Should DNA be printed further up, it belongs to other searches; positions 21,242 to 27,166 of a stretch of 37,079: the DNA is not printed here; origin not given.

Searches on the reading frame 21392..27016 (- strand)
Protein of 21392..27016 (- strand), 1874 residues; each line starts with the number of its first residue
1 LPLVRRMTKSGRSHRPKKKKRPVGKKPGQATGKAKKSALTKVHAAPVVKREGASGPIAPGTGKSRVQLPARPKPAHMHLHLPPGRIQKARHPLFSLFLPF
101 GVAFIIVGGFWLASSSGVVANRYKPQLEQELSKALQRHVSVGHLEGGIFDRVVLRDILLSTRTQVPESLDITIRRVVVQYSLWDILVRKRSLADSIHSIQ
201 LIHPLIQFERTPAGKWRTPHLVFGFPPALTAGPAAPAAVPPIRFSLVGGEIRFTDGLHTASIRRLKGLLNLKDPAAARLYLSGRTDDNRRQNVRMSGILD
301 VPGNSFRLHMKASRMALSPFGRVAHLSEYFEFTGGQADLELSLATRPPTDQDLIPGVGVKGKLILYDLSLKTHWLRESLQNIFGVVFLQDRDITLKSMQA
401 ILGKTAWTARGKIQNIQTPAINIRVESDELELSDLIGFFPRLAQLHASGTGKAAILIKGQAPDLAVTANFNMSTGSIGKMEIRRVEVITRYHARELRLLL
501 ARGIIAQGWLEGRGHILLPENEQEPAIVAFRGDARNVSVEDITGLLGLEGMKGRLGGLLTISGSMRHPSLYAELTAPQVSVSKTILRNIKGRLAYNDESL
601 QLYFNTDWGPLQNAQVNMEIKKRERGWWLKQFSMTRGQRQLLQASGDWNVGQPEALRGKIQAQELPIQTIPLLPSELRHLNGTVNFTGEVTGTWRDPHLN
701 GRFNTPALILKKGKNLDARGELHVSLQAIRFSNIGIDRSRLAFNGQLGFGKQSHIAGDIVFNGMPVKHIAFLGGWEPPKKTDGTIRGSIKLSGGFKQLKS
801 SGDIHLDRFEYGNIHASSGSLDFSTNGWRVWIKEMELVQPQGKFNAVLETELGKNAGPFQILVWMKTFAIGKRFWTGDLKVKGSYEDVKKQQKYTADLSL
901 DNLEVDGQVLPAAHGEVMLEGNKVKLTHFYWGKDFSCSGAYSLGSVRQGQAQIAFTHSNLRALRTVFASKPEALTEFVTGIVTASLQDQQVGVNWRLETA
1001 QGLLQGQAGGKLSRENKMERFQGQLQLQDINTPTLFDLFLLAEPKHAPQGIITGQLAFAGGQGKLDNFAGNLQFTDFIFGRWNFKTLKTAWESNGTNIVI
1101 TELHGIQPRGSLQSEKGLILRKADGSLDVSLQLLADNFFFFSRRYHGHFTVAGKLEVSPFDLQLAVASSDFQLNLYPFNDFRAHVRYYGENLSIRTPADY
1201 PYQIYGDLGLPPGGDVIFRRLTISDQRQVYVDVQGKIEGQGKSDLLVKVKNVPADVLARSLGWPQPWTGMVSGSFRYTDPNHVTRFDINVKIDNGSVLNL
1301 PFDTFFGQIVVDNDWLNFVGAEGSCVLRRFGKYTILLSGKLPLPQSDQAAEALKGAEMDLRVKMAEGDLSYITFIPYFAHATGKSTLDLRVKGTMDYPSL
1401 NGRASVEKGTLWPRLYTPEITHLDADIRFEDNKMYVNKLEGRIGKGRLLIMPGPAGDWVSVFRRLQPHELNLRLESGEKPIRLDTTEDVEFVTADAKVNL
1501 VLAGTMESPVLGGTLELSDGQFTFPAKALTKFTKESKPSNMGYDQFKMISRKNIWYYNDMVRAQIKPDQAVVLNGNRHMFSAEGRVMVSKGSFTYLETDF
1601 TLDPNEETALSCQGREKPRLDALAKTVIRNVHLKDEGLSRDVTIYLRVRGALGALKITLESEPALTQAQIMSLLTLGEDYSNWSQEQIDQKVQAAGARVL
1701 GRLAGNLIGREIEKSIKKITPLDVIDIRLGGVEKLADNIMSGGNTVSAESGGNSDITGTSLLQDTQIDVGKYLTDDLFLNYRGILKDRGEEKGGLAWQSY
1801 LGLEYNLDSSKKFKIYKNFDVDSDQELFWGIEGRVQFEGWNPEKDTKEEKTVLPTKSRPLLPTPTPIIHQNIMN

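Call 43: search_protein_families(library=pfam, proteins=[window:21392-27016:-], max_evalue=0.00001)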
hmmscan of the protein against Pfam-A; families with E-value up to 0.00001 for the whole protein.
window:21392-27016:- (1874 aa): 3 families
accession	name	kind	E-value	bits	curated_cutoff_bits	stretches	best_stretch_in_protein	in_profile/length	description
PF04357.19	TamB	-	1.5e-27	97.3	22.4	1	1572-1792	153-346/381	TamB, inner membrane protein subunit of TAM complex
PF05359.17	DUF748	-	3.5e-09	35.7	50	1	110-693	27-567/1037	Domain of Unknown Function (DUF748)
PF13116.12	YhdP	-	2.3e-06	26.3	46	0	118-341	34-238/1224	YhdP protein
